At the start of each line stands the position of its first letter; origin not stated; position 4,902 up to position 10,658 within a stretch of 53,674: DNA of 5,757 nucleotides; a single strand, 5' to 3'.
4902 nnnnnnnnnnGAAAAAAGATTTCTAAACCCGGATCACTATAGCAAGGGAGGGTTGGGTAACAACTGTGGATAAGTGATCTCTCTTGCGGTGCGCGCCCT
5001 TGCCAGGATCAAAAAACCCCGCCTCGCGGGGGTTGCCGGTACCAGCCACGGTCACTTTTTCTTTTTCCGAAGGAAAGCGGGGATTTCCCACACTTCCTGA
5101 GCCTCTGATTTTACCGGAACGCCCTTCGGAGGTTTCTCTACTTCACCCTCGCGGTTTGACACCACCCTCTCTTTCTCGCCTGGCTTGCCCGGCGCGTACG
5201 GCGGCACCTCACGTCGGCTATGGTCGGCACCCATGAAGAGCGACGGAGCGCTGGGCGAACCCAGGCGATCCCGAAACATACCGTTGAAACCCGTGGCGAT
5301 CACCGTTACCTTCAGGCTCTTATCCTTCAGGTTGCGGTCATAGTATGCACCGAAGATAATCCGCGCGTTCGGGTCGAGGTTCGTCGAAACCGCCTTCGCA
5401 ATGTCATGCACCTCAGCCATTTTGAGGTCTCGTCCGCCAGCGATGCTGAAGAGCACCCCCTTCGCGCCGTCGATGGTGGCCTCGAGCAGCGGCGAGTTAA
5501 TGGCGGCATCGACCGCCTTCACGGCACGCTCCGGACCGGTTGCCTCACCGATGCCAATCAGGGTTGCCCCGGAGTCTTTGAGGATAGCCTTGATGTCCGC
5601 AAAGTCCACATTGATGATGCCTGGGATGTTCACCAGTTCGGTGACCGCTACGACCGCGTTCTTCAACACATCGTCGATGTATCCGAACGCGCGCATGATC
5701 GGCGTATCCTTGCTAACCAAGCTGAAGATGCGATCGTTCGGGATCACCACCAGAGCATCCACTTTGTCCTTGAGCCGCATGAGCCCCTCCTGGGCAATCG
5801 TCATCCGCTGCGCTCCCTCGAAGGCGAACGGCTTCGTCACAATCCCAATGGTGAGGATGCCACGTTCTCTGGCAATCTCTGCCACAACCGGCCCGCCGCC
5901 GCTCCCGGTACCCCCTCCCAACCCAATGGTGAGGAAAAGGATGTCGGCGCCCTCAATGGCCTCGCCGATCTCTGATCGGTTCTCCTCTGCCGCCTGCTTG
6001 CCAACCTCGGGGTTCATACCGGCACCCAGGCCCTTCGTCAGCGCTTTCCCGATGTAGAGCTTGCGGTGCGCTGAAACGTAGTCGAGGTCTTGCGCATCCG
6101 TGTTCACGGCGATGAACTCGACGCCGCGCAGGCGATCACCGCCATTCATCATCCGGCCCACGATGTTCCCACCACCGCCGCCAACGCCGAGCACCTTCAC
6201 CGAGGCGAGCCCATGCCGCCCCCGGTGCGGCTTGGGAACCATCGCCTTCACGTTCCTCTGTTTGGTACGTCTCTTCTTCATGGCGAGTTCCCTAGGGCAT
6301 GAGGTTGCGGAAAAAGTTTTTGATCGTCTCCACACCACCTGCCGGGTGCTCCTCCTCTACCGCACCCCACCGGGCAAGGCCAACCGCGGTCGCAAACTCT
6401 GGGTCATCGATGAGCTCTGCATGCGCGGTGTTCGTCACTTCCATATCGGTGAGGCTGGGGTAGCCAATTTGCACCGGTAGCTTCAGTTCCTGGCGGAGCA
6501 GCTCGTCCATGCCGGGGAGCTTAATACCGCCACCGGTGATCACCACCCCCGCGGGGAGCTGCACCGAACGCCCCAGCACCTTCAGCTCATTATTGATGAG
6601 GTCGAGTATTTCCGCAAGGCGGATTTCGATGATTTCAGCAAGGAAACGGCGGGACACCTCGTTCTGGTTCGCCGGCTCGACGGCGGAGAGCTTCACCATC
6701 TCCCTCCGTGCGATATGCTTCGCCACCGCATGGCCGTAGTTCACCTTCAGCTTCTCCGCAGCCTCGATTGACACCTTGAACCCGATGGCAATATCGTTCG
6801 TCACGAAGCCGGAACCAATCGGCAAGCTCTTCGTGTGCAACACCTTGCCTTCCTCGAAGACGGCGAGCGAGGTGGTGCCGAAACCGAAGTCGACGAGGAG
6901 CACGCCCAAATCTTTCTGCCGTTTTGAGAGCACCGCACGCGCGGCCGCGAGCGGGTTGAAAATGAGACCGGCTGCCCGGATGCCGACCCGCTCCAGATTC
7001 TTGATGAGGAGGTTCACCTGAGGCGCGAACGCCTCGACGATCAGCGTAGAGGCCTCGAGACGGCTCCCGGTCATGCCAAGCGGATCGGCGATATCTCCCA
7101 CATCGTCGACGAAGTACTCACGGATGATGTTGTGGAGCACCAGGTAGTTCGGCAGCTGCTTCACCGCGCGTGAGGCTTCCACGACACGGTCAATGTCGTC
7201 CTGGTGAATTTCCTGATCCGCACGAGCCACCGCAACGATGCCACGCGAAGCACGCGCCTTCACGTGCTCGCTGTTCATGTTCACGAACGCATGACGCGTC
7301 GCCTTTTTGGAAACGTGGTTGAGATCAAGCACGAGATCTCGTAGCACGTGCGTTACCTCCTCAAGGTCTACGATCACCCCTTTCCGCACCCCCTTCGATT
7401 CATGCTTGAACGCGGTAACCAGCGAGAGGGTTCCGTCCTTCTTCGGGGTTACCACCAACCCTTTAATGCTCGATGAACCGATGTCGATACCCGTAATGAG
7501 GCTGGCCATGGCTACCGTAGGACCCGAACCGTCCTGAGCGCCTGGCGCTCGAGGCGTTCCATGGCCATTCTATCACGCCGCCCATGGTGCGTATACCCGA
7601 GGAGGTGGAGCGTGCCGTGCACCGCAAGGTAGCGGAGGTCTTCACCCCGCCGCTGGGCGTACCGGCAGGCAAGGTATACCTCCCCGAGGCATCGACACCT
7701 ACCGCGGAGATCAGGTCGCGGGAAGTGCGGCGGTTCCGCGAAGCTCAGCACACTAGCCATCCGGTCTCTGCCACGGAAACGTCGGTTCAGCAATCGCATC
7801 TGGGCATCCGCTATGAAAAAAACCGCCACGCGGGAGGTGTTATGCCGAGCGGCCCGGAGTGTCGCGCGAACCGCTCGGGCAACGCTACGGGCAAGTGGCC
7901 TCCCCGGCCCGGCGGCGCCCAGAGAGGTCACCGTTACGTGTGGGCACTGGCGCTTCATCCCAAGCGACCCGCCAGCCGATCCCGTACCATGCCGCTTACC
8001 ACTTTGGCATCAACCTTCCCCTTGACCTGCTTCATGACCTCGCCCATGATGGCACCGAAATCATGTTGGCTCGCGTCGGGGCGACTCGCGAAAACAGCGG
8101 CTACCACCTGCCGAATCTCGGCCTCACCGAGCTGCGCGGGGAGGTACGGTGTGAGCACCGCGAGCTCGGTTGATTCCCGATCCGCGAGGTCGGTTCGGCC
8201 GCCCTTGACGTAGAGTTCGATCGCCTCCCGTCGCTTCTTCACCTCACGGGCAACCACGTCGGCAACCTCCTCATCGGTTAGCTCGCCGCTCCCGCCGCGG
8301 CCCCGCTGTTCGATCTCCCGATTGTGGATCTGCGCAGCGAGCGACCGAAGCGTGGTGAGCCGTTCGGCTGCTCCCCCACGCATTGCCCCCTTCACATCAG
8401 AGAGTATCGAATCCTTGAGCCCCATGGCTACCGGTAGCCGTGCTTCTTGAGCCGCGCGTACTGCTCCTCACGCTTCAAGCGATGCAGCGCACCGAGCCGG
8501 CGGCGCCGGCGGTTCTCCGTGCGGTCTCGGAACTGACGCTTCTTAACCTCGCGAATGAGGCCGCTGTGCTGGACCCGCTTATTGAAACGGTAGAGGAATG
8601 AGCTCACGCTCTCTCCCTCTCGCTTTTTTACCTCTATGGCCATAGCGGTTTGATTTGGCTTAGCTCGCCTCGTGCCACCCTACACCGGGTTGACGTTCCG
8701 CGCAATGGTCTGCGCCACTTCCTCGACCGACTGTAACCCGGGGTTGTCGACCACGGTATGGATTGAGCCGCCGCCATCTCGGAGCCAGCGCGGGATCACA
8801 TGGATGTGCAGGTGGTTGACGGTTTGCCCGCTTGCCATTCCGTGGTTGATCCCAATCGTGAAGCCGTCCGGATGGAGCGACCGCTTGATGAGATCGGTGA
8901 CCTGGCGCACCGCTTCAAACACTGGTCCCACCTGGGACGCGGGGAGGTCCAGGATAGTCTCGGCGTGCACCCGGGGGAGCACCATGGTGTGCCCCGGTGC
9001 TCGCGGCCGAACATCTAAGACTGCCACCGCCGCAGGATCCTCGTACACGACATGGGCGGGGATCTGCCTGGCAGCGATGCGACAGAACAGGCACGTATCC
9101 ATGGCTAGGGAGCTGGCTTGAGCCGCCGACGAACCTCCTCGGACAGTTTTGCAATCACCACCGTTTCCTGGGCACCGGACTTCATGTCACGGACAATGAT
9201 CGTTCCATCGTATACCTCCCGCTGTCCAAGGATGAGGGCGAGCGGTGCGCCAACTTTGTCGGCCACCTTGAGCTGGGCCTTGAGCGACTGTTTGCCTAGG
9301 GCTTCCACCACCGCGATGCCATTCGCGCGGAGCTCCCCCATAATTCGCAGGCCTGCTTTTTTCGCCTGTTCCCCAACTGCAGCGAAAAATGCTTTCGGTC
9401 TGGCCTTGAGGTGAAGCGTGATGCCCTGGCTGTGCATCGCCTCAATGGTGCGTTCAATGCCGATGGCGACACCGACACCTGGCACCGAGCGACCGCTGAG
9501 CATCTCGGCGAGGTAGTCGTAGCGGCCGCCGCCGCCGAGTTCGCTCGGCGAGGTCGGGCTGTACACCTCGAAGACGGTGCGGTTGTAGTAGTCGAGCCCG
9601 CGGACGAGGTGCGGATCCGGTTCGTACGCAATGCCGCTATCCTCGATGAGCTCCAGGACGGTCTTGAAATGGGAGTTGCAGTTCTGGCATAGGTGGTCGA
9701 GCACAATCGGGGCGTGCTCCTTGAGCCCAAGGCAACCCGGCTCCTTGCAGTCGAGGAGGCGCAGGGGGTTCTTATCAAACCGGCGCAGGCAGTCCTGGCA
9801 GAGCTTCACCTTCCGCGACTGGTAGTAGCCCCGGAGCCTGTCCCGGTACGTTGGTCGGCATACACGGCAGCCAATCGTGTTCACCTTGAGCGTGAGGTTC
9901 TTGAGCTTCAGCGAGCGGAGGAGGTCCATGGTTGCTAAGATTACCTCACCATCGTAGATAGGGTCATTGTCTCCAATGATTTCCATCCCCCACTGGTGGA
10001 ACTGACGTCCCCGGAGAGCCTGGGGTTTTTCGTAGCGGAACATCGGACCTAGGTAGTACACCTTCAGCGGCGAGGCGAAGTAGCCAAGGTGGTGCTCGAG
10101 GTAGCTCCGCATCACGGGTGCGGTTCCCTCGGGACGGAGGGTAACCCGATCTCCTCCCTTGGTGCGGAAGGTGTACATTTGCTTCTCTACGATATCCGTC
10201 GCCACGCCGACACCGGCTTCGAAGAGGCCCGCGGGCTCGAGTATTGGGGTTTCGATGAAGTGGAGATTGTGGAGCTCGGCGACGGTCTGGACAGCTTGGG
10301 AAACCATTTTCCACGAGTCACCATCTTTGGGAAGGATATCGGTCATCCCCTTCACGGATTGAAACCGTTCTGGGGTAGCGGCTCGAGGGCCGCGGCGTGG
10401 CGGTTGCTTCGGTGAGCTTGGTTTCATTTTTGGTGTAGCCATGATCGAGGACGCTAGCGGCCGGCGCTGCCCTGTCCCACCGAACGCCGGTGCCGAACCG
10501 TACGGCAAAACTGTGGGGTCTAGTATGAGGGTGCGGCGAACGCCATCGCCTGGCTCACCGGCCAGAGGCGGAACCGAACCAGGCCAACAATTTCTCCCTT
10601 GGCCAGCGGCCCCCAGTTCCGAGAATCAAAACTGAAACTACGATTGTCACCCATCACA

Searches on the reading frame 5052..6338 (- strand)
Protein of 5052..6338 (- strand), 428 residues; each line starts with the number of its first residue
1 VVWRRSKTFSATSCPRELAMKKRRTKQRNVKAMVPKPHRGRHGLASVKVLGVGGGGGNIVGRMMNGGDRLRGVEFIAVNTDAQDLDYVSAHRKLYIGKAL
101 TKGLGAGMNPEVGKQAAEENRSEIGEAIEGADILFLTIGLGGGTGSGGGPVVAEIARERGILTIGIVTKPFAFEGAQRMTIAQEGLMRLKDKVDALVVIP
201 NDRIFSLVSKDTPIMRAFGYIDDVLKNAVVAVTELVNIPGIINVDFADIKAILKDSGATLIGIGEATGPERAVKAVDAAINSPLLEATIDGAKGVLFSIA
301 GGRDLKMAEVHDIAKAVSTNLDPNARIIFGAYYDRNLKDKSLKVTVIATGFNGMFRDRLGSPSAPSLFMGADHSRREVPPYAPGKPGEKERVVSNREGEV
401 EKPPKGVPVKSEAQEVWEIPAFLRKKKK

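Call 7: search_protein_families(library=pfam, proteins=[window:5052-6338:-])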
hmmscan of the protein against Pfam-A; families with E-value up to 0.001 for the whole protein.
window:5052-6338:- (428 aa): 2 families
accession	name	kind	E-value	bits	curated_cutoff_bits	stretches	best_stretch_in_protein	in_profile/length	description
PF00091.31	Tubulin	-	1.1e-46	159.9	33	1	47-207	2-188/190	Tubulin/FtsZ family, GTPase domain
PF12327.13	FtsZ_C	-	7.4e-30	103.6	27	1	257-351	1-94/95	FtsZ family, C-terminal domain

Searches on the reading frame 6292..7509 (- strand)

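Call 7: search_protein_families(library=pfam, proteins=[window:6292-7509:-])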
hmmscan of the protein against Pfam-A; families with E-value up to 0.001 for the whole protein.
window:6292-7509:- (405 aa): 5 families
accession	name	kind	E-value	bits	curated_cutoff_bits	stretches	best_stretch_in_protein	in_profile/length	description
PF14450.12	FtsA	-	2.8e-34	118.6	31.8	1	205-377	2-127/127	Cell division protein FtsA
PF02491.25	SHS2_FTSA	-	2.1e-20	73.3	25.4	1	81-158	2-78/79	SHS2 domain inserted in FTSA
PF11104.14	PilM_2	-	9.7e-15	54.8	27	2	190-257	169-236/340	Type IV pilus assembly protein PilM;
PF06723.19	MreB_Mbl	-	1.2e-13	51.1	27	1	170-351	114-306/327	MreB/Mbl protein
PF06277.17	EutA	-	4.9e-05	22.8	27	1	193-286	136-217/475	Ethanolamine utilisation protein EutA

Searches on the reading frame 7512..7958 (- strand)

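Call 7: search_protein_families(library=pfam, proteins=[window:7512-7958:-])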
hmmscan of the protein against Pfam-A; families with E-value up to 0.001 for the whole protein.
window:7512-7958:- (148 aa): 1 family
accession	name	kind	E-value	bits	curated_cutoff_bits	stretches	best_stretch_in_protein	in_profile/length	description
PF02130.23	YbeY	-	5.4e-19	68.8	25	1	26-142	11-127/129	Endoribonuclease YbeY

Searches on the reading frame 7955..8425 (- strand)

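Call 7: search_protein_families(library=pfam, proteins=[window:7955-8425:-])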
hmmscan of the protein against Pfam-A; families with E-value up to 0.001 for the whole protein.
window:7955-8425:- (156 aa): 2 families
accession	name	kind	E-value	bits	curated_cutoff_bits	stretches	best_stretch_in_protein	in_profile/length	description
PF09424.15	YqeY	-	5.6e-42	143.7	27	1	4-151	1-143/143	Yqey-like protein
PF02637.23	GatB_Yqey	-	2e-06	28.2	27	1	102-151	92-148/148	GatB domain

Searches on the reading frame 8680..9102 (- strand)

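Call 7: search_protein_families(library=pfam, proteins=[window:8680-9102:-])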
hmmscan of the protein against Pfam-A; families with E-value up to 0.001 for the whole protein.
window:8680-9102:- (140 aa): 2 families
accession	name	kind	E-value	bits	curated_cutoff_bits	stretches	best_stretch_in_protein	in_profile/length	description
PF01230.28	HIT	-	1.8e-25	89.8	21.5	1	12-105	2-95/98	HIT domain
PF11969.13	DcpS_C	-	1.1e-16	61.8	24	1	4-103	2-100/114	Scavenger mRNA decapping enzyme C-term binding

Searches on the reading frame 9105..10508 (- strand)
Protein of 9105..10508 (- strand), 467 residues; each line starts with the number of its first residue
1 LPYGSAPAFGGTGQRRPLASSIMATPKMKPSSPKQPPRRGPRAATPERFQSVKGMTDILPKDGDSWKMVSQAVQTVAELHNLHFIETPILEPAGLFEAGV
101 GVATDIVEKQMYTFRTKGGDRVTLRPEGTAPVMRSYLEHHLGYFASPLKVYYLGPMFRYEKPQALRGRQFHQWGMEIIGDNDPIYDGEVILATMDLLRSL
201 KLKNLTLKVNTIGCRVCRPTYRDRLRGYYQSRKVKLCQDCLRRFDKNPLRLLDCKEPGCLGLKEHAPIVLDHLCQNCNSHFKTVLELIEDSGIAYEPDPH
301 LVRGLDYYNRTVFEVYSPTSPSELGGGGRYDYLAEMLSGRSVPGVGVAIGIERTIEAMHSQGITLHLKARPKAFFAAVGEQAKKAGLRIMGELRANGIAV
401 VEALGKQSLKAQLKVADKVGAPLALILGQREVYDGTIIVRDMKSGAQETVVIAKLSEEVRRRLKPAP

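Call 7: search_protein_families(library=pfam, proteins=[window:9105-10508:-])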
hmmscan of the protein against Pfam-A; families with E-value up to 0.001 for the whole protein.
window:9105-10508:- (467 aa): 3 families
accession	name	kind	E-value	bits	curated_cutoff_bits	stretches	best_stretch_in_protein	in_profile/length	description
PF13393.11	tRNA-synt_His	-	1.2e-39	136.8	25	1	54-353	1-307/308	Histidyl-tRNA synthetase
PF00587.30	tRNA-synt_2b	-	2.2e-13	51.1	29.3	1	112-359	1-176/179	tRNA synthetase class II core domain (G, H, P, S and T)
PF03129.25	HGTP_anticodon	-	2e-12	47.5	21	1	376-461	5-93/94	Anticodon binding domain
